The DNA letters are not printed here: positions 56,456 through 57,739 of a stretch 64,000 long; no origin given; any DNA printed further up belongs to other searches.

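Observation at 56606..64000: Tightly coupled operon led by a MotA/ExbB-like and ExbD/MotB-like pair with non-canonical partners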

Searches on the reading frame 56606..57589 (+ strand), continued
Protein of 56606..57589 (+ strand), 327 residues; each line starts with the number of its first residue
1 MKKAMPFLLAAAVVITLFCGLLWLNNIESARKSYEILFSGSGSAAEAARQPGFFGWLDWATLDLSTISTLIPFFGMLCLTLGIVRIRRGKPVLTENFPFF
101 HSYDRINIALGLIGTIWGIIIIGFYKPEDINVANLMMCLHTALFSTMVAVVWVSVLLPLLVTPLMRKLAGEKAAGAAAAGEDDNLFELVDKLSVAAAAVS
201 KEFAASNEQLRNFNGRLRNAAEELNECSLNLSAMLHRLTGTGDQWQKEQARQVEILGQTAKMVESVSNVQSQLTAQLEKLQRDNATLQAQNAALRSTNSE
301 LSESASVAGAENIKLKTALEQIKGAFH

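Call 38: search_protein_families(library=pfam, proteins=[L016:7872-8645:+, L028:6871-8004:+, L015:3374-3811:+, L035:11625-12494:+, L015:8268-9929:+, L028:11531-12688:+, L015:2263-3318:+, L035:12431-13681:+], max_evalue=0.001)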
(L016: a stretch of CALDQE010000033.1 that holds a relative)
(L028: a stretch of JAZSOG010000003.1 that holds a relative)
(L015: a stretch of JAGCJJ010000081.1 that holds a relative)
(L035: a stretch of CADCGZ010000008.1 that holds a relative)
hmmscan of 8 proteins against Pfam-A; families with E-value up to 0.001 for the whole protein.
L016:7872-8645:+ (257 aa): 2 families
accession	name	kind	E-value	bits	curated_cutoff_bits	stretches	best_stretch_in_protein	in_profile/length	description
PF00535.33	Glycos_transf_2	-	5.9e-21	75.5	23.3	1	8-133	1-132/168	Glycosyl transferase family 2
PF13704.12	Glyco_tranf_2_4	-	0.00022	22.1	27.5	1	16-88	3-84/98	Glycosyl transferase family 2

L028:6871-8004:+ (377 aa): 1 family
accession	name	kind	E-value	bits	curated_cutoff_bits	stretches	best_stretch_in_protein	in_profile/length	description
PF02540.23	NAD_synthase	-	4.9e-29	101.6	21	1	64-236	2-167/242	NAD synthase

L015:3374-3811:+ (145 aa): 1 family
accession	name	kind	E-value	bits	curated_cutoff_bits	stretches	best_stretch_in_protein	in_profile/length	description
PF05025.18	RbsD_FucU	-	4.4e-40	137.7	25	1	3-142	1-138/138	RbsD / FucU transport protein family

L035:11625-12494:+ (289 aa): 1 family
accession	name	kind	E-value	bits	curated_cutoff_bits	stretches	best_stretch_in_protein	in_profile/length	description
PF01261.30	AP_endonuc_2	-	9.2e-46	157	31.1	1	20-284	4-248/249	Xylose isomerase-like TIM barrel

L015:8268-9929:+ (553 aa): 1 family
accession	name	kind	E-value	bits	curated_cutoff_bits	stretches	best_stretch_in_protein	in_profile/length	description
PF07607.17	DUF1570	-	0.001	19.9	22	0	384-484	5-109/129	Protein of unknown function (DUF1570)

L028:11531-12688:+ (385 aa): 5 families
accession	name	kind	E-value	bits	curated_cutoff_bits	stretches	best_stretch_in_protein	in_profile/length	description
PF01018.28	GTP1_OBG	-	9.4e-56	188.2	27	1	7-161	1-155/155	GTP1/OBG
PF01926.29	MMR_HSR1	-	3.2e-24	85.7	21.9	1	164-287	1-113/113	50S ribosome-binding GTPase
PF02421.24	FeoB_N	-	2.6e-09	37.2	27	1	165-324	3-154/156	Ferrous iron transport protein B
PF16897.10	MMR_HSR1_Xtn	-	0.0004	20.8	35.2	1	280-326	57-100/106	C-terminal region of MMR_HSR1 domain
PF00025.27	Arf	-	0.0009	19.2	22.3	0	167-298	19-135/174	ADP-ribosylation factor family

L015:2263-3318:+ (351 aa): 4 families
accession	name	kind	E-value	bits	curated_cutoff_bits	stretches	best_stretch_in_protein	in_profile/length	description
PF00132.30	Hexapep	-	6.2e-23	79.9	27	2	112-145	2-35/36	Bacterial transferase hexapeptide (six repeats)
PF04613.19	LpxD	-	2.5e-20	72.5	30.8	1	21-88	1-68/70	UDP-3-O-[3-hydroxymyristoyl] glucosamine N-acyltransferase, LpxD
PF25084.1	LbH_EIF2B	-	2.8e-07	31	54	0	112-156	10-53/105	EIF2B subunit epsilon LbH domain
PF25087.1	GMPPB_C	-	0.00013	22.1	39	1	102-184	7-81/110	GMPPB C-terminal domain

L035:12431-13681:+ (416 aa): 3 families
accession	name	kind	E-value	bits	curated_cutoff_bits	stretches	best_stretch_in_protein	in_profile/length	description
PF05958.17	tRNA_U5-meth_tr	-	6.6e-16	58.7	23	1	242-415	172-356/357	tRNA (Uracil-5-)-methyltransferase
PF01938.26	TRAM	-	4.3e-07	30.1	21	1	32-74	17-61/61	TRAM domain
PF05175.20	MTS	-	0.0001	22.4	23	1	274-334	31-95/170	Methyltransferase small domain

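Call 74: search_solved_structures(query=A2, max_evalue=10, show_alignments=4)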
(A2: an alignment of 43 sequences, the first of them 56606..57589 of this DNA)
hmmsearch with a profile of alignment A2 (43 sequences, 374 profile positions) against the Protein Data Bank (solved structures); distinct sequences matched with E-value up to 10: 878 (the best 60 are shown).
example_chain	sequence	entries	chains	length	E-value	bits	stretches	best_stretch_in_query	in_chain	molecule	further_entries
9ugr_A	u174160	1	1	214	1.6e-07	34.3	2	185-283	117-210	Syn-F4-Link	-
8qae_A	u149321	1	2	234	1.4e-06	31.2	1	180-369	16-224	sc-apCC-6-SLLA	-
2ch7_B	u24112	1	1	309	2.6e-06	30.4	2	195-342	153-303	METHYL-ACCEPTING CHEMOTAXIS PROTEIN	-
7zr2_A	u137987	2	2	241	2.8e-06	30.3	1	190-332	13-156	Spike protein S2',Chimeric protein mimic of SARS-CoV-2 Spike HR1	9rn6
3ja6_H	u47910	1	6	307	2.8e-06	30.2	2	195-342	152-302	Methyl-accepting chemotaxis protein 2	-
2ch7_A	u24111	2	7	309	3.2e-06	30.1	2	195-342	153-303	METHYL-ACCEPTING CHEMOTAXIS PROTEIN | Methyl-accepting chemotaxis protein 2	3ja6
7wxz_A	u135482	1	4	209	2.5e-05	27.2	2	180-273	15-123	Spike protein S2'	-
1p68_A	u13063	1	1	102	8.8e-05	25.3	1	184-285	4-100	De novo designed protein S-824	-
3g67_A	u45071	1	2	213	0.00011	25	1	173-332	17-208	Methyl-accepting chemotaxis protein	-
9y5h_B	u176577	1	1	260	0.00013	24.8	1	211-373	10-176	sc-t-SNARE-diff-#3.3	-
6e6a_B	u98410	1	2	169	0.00014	24.7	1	192-313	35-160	Inclusion membrane protein A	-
6e7e_A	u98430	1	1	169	0.00016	24.5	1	189-313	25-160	Inclusion membrane protein A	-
6pfp_A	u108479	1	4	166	0.00017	24.4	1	183-295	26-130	Myosin-7 fused to GP7 and EB1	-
7mgm_A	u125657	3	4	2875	0.00023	24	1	181-370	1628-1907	dynein AAA3-WalkerB mutant (E2488Q) | Dynein heavy chain, cytoplasmic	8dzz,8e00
9di3_A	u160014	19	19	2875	0.00023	24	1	181-370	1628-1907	Dynein heavy chain, cytoplasmic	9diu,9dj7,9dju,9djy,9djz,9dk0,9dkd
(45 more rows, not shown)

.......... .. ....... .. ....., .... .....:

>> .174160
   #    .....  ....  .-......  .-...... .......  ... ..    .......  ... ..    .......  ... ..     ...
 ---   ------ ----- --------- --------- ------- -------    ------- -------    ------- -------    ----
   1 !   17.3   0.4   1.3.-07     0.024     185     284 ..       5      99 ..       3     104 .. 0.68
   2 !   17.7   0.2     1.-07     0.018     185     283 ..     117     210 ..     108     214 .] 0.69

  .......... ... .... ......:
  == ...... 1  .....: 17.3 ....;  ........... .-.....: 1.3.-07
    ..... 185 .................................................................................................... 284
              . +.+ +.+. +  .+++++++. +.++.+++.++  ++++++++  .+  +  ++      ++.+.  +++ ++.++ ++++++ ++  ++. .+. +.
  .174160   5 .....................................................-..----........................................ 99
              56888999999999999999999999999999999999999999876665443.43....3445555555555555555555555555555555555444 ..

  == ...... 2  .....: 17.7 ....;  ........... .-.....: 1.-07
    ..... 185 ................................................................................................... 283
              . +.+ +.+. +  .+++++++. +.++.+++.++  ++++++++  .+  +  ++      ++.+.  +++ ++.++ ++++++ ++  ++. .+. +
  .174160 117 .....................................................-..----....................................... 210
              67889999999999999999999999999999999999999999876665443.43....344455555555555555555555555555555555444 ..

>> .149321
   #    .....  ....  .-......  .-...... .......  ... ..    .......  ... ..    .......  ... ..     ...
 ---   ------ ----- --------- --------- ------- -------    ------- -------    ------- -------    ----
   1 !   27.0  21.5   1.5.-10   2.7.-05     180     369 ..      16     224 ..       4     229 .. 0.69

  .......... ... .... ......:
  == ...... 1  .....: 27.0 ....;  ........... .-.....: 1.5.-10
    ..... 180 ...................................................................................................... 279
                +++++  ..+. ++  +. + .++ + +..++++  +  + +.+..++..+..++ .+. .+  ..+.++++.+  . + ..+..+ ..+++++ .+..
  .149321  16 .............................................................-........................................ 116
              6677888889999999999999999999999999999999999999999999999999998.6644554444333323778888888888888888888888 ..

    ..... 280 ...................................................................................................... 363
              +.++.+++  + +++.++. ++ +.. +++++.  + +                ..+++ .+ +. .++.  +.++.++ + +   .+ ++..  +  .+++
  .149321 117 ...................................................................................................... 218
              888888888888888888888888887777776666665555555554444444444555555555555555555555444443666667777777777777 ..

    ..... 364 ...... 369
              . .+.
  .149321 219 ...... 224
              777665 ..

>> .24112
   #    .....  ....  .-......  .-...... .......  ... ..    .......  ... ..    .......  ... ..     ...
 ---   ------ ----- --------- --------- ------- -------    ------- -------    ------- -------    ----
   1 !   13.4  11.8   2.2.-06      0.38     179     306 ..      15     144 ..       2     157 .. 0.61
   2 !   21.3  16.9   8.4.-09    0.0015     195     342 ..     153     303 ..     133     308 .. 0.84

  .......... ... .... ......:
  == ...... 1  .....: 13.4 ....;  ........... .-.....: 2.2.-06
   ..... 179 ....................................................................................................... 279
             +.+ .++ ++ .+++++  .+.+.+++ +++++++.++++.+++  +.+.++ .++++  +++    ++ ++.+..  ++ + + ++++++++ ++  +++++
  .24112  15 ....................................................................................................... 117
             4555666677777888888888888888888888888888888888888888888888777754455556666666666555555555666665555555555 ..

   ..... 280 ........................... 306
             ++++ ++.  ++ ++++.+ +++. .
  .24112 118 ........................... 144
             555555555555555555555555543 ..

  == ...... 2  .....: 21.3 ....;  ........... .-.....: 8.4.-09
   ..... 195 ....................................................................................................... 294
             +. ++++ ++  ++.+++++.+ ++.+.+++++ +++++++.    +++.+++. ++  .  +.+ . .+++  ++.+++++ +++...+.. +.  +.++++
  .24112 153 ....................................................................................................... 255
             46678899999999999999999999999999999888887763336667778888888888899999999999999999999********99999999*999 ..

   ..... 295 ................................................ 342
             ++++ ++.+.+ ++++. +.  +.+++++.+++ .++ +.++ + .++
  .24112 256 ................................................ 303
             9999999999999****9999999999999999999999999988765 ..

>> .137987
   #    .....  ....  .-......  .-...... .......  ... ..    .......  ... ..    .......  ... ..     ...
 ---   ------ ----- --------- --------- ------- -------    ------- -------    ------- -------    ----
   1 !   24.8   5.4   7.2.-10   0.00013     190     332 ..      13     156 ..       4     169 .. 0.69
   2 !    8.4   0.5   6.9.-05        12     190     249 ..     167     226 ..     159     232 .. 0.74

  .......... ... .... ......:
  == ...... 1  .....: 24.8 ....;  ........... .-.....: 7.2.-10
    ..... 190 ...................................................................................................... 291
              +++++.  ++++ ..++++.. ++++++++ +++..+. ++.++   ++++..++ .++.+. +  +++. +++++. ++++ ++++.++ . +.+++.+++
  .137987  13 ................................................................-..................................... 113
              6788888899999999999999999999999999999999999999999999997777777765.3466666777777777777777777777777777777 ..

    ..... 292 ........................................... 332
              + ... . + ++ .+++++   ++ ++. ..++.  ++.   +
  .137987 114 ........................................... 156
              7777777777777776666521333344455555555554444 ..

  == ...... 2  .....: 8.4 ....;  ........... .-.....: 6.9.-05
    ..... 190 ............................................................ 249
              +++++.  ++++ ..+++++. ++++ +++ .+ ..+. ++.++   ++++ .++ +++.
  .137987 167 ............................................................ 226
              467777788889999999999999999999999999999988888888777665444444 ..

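Call 95: find_encoding_contigs(protein=P0014, flank=10000, max_places=3)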
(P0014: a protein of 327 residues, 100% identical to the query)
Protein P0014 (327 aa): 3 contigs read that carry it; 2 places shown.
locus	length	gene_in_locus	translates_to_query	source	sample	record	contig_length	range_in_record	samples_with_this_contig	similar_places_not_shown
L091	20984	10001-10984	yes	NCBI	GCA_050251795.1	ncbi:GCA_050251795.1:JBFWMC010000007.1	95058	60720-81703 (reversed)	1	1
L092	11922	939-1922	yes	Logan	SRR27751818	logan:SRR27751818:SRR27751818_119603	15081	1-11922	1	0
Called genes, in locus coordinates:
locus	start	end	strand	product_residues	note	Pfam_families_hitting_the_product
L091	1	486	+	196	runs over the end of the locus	PF01026:TatD_DNase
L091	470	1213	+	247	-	PF00899:ThiF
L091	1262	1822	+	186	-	-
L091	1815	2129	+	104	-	PF03692:CxxCxxCC (weak)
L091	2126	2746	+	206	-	PF00625:Guanylate_kin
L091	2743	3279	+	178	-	PF02441:Flavoprotein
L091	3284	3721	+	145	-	-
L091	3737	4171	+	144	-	-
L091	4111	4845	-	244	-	-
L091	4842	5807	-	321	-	-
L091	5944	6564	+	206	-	PF00730:HhH-GPD, PF00633:HHH (weak)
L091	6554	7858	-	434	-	PF05448:AXE1, PF00326:Peptidase_S9 (weak)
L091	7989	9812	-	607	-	PF17297:PEPCK_N, PF00821:PEPCK_GTP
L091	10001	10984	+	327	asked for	-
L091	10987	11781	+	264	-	-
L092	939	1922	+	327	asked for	-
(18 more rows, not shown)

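Call 97: search_protein_families(library=padloc, alignment_id=A2, max_evalue=0.001)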
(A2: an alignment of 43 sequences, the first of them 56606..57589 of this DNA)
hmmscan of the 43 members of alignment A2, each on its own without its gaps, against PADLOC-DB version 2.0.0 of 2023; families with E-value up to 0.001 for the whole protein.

A. member 1, window:56606-57589:+ (327 aa): 1 family
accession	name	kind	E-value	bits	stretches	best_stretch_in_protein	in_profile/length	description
PDLC00635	ZorA2|ZorA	-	3.2e-08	31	1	69-295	13-238/505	MotA/ExbB/TolQ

B. families by the number of members that match (of 43 scanned): 20 families
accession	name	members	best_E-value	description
PDLC00635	ZorA2|ZorA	16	1.7e-10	MotA/ExbB/TolQ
PDLC03859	LmuB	9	7e-05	-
PDLC00601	ZorA1|ZorA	5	2e-06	MotA/ExbB/TolQ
PDLC00648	ZorA3|ZorA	5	0.0001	MotA/ExbB/TolQ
PDLC00582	JetC3|JetC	4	9.8e-06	DUF3584 domain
PDLC00638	ZorA2|ZorA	4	6.4e-05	MotA/ExbB/TolQ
PDLC02756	PbeC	4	0.0002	PbeC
PDLC00551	JetC2|JetC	3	2.6e-05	DUF3584 domain; MukB-like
PDLC00006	DruC1|DruC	3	4.2e-05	Unknown function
PDLC00553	JetC2|JetC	3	0.0001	DUF3584 domain; MukB-like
PDLC03865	LmuB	3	0.00019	-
PDLC00580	JetC3|JetC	3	0.00036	DUF3584 domain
PDLC00503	JetC1|JetC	3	0.00046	DUF3584 domain; MukB-like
PDLC00519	JetC1|JetC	2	0.00018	DUF3584 domain; MukB-like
PDLC00640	ZorA2|ZorA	1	1.7e-05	MotA/ExbB/TolQ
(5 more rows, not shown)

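Call 98: search_protein_families(library=pfam, alignment_id=A2, max_evalue=0.001)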
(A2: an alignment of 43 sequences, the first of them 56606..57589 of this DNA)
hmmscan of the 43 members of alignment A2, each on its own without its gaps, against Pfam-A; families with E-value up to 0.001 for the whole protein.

A. member 1, window:56606-57589:+ (327 aa): 1 family
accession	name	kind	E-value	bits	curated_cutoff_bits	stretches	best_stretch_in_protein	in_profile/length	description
PF01618.21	MotA_ExbB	-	5.7e-05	23.3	22.9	1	88-153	37-104/127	MotA/TolQ/ExbB proton channel family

B. families by the number of members that match (of 43 scanned): 7 families
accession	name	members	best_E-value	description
PF01618.21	MotA_ExbB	30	2e-07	MotA/TolQ/ExbB proton channel family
PF05816.16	TelA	2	5.4e-06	Toxic anion resistance protein (TelA)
PF00115.25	COX1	1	0.00019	Cytochrome C and Quinol oxidase polypeptide I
PF00261.25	Tropomyosin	1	0.00026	Tropomyosin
PF04108.17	ATG17_like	1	0.00033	Autophagy protein ATG17-like domain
PF07889.17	DUF1664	1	0.00065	Protein of unknown function (DUF1664)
PF06103.16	DUF948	1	0.00086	Bacterial protein of unknown function (DUF948)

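Call 117: find_related_loci(query=A2, collection=viral_contigs, flank=5000)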
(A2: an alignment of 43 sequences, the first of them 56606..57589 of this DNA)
Query A2 (327 aa) in viral_contigs; peptide patterns used: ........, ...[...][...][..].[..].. (x = any residue, [..] = any of these).
16 stretches matched a pattern; 1 encode a relative of the query (tblastn E <= 1e-3); 1 distinct loci.
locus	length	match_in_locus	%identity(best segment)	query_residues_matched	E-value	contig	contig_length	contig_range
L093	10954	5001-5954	29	14-323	2e-33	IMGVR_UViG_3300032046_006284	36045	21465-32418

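Call 119: search_protein_families(library=pfam, proteins=[L093:2577-4253:+, L093:1909-2646:+, L093:4181-4849:+, L093:9190-10953:+, L093:1160-1924:-, L093:298-963:-], max_evalue=0.001)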
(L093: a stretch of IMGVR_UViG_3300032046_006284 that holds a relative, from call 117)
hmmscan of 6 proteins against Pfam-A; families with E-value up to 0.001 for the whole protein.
L093:2577-4253:+ (559 aa): 0 families

L093:1909-2646:+ (246 aa): 0 families

L093:4181-4849:+ (223 aa): 0 families

L093:9190-10953:+ (588 aa): 1 family
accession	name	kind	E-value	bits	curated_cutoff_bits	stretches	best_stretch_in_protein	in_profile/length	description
PF00332.24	Glyco_hydro_17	-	1.7e-12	48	28.2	1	372-448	225-302/306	Glycosyl hydrolases family 17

L093:1160-1924:- (255 aa): 0 families

L093:298-963:- (222 aa): 1 family
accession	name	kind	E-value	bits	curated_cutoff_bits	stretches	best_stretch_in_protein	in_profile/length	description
PF04542.20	Sigma70_r2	-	1.1e-08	35.1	24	1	51-109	8-67/71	Sigma-70 region 2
